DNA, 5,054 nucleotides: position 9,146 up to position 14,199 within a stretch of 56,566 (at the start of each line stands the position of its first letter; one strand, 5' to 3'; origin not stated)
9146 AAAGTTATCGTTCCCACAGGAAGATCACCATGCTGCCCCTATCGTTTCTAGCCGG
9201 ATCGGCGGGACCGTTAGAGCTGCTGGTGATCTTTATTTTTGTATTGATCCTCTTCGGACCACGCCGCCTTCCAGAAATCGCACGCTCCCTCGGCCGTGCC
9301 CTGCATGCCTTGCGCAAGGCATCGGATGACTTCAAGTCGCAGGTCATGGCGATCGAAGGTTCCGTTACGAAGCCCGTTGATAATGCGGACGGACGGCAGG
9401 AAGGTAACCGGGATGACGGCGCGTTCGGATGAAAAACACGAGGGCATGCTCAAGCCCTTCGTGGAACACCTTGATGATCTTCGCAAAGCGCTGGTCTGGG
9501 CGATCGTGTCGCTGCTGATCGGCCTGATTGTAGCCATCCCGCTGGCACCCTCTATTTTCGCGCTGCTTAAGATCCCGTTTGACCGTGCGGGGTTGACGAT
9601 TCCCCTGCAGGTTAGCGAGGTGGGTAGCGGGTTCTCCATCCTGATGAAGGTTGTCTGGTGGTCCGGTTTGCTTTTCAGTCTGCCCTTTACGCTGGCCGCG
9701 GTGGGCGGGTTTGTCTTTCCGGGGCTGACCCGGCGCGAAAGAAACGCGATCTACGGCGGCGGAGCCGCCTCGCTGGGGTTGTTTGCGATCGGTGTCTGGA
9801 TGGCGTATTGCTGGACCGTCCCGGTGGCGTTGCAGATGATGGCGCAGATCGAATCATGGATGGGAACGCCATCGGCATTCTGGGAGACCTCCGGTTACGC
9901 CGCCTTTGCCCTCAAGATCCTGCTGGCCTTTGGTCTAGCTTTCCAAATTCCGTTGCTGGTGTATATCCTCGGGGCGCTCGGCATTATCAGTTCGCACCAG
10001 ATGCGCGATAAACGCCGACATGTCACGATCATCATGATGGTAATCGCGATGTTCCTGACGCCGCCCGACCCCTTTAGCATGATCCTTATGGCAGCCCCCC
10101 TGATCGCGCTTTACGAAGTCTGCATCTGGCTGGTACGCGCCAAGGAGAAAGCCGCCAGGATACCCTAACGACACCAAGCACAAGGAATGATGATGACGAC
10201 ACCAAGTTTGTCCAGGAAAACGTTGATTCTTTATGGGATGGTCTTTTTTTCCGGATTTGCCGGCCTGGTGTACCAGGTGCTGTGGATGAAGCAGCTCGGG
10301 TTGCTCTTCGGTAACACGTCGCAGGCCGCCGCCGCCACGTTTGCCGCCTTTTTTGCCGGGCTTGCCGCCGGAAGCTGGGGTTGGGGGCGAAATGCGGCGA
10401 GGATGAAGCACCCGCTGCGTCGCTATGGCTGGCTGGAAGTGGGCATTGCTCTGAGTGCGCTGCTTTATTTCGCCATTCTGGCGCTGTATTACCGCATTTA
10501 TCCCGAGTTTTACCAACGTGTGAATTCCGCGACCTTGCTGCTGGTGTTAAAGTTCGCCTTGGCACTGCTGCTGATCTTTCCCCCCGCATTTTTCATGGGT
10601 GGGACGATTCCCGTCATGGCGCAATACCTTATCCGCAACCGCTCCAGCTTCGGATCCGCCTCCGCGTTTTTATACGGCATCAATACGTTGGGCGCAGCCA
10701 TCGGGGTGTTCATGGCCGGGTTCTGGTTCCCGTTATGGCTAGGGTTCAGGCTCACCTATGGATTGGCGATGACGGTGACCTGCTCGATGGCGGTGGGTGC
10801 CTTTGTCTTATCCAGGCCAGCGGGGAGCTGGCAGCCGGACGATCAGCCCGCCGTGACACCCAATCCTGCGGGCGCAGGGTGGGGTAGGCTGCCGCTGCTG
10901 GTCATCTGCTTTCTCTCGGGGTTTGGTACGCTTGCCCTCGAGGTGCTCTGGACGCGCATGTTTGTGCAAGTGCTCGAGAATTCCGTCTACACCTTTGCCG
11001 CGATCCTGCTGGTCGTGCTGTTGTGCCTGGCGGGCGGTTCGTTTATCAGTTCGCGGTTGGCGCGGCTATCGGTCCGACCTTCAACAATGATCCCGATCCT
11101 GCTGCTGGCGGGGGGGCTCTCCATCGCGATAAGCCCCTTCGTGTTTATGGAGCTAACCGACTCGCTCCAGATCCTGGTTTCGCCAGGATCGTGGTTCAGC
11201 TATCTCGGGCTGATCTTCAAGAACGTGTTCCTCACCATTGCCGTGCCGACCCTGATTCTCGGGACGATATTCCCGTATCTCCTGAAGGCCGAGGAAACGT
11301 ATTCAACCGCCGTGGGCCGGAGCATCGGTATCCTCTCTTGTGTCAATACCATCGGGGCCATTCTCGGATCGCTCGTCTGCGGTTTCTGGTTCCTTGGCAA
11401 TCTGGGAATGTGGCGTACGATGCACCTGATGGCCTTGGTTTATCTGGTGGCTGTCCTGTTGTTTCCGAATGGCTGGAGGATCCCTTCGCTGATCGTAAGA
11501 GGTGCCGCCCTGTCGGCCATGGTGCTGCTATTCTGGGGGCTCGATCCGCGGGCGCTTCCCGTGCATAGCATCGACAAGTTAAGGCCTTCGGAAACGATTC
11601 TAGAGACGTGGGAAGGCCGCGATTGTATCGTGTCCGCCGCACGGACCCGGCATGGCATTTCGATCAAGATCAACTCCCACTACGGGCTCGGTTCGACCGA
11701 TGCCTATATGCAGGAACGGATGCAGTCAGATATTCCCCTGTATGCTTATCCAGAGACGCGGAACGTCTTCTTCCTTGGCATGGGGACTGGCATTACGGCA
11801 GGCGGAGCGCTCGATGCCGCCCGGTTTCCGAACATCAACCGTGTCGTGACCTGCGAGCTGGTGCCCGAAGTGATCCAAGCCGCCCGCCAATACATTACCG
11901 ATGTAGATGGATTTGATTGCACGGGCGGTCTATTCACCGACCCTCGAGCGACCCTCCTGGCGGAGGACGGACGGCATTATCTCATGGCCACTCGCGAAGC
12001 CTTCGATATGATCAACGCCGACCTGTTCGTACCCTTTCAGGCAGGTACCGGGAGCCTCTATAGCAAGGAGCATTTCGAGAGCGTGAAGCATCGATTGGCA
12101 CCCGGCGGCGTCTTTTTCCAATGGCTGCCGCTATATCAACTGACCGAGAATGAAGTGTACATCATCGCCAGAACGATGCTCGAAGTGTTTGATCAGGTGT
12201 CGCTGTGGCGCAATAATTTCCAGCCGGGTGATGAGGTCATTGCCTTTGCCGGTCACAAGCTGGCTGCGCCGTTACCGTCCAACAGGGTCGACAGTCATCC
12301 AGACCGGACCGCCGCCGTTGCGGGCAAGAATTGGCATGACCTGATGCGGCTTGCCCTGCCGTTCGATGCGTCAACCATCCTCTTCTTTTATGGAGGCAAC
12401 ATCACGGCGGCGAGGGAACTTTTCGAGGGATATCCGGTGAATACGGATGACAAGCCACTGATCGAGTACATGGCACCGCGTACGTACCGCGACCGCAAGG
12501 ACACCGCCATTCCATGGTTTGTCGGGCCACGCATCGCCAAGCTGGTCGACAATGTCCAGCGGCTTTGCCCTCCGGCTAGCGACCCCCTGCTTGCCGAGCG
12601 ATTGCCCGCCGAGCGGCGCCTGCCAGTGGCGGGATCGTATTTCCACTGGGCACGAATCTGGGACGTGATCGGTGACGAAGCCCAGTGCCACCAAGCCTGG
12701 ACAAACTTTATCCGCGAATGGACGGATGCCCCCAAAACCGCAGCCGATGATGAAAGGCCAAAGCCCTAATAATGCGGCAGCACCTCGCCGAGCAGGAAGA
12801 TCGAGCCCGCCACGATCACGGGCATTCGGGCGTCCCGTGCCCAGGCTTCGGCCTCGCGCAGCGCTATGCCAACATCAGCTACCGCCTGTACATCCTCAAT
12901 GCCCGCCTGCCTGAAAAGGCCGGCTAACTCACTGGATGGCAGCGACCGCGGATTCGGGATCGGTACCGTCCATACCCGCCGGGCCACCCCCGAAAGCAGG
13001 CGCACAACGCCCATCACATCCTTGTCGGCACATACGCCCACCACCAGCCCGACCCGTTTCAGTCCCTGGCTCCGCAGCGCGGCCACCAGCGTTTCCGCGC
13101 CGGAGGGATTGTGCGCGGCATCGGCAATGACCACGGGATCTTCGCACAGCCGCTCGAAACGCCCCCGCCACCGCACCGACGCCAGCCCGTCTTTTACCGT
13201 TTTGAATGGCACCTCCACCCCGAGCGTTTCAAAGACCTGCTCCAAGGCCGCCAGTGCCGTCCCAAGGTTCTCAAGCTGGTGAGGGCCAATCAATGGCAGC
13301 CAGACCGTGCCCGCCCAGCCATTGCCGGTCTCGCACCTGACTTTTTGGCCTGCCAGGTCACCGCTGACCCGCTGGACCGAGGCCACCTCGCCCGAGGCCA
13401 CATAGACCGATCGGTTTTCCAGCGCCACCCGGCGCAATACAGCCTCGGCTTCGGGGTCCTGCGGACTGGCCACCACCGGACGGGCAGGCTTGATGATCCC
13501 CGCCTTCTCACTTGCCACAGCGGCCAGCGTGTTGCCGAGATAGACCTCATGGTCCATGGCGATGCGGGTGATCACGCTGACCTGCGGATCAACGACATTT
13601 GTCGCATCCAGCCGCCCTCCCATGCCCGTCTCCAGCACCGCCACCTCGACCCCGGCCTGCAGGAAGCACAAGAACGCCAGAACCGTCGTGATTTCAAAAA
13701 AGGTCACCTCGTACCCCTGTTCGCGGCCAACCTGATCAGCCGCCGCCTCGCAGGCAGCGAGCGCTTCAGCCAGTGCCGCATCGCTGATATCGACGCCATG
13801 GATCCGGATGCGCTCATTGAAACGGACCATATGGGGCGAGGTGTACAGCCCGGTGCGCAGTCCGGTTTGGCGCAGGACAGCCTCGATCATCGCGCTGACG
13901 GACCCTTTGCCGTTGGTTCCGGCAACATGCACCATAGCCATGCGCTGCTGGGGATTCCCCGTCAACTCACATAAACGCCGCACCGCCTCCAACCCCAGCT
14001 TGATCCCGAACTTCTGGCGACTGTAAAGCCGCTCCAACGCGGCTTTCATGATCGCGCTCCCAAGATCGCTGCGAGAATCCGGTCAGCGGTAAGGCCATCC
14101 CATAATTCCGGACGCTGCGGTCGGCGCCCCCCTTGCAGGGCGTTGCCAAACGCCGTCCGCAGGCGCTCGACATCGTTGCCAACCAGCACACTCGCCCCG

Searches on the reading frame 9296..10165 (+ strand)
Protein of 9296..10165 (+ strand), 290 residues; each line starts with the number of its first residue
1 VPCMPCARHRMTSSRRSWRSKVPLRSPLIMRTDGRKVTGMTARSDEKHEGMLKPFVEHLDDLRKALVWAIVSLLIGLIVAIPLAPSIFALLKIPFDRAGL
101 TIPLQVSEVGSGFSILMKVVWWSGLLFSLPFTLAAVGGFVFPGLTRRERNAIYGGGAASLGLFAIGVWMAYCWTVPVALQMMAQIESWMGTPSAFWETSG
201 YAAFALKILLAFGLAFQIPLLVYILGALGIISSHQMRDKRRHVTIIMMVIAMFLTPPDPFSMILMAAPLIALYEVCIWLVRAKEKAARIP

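Call 9: search_protein_families(library=pfam, proteins=[window:9296-10165:+], max_evalue=0.01)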
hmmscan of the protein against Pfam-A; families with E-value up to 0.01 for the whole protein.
window:9296-10165:+ (290 aa): 1 family
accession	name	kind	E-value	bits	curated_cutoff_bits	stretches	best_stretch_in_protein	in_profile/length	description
PF00902.23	TatC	-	9.7e-52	176.2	25.1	1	57-268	1-208/208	Sec-independent protein translocase protein (TatC)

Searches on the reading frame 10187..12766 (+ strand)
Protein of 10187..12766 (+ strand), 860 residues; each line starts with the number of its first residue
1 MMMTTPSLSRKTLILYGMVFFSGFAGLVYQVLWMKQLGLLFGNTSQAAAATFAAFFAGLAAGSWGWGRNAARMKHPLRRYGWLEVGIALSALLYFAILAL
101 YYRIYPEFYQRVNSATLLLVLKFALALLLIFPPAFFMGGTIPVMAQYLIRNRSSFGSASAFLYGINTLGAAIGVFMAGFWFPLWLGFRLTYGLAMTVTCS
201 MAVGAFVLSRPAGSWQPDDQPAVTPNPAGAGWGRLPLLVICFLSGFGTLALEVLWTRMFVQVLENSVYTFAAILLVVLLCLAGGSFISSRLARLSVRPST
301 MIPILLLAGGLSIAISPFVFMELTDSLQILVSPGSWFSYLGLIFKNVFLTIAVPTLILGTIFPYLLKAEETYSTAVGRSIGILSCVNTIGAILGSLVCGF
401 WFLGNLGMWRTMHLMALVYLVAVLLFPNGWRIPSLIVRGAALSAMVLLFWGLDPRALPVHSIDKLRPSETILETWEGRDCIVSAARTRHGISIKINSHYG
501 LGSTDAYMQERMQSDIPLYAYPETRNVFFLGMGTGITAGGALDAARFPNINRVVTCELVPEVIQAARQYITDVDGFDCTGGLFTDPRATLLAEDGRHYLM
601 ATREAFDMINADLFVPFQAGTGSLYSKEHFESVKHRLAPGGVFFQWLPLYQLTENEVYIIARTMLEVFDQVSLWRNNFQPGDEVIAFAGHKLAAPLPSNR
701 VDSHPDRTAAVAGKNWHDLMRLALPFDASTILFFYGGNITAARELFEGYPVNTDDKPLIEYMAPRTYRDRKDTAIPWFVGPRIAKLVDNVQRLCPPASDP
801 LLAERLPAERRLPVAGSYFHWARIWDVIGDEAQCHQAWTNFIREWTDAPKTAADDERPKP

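Call 9: search_protein_families(library=pfam, proteins=[window:10187-12766:+], max_evalue=0.01)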
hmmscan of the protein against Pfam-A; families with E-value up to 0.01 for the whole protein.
window:10187-12766:+ (860 aa): 1 family
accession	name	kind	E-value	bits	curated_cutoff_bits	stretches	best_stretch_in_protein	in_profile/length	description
PF01564.23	Spermine_synth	-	3.7e-15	56.4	22.9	1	511-672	6-157/186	Spermine/spermidine synthase domain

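Call 47: search_protein_families(library=ncbifam, proteins=[window:10187-12766:+], max_evalue=0.01)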
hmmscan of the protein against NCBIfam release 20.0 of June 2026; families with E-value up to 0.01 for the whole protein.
window:10187-12766:+ (860 aa): 5 families
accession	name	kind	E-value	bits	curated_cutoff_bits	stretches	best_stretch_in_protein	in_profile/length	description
NF037959.1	MFS_SpdSyn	subfamily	8.1e-40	136.9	40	2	248-682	4-420/480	fused MFS/spermidine synthase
NF002956.0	PRK03612.1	equivalog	3.6e-31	108.2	472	2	233-644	18-414/522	polyamine aminopropyltransferase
NF002010.0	PRK00811.1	equivalog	3.4e-21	75.7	260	1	489-674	44-220/287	polyamine aminopropyltransferase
TIGR00417.1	speE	equivalog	1.8e-15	56.9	249.55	1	500-673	49-212/271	spermidine synthase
NF003380.0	PRK04457.1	equivalog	0.00071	18.7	304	1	523-689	69-218/265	polyamine aminopropyltransferase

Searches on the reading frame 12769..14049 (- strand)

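Call 9: search_protein_families(library=pfam, proteins=[window:12769-14049:-], max_evalue=0.01)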
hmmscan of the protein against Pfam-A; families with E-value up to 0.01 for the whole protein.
window:12769-14049:- (427 aa): 2 families
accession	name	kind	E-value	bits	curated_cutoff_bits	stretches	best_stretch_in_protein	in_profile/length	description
PF08245.18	Mur_ligase_M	-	1.6e-14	54.8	24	1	42-268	1-199/200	Mur ligase middle domain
PF02875.26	Mur_ligase_C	-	6.5e-14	53.3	28.4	1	296-416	1-126/127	Mur ligase, glutamate ligase domain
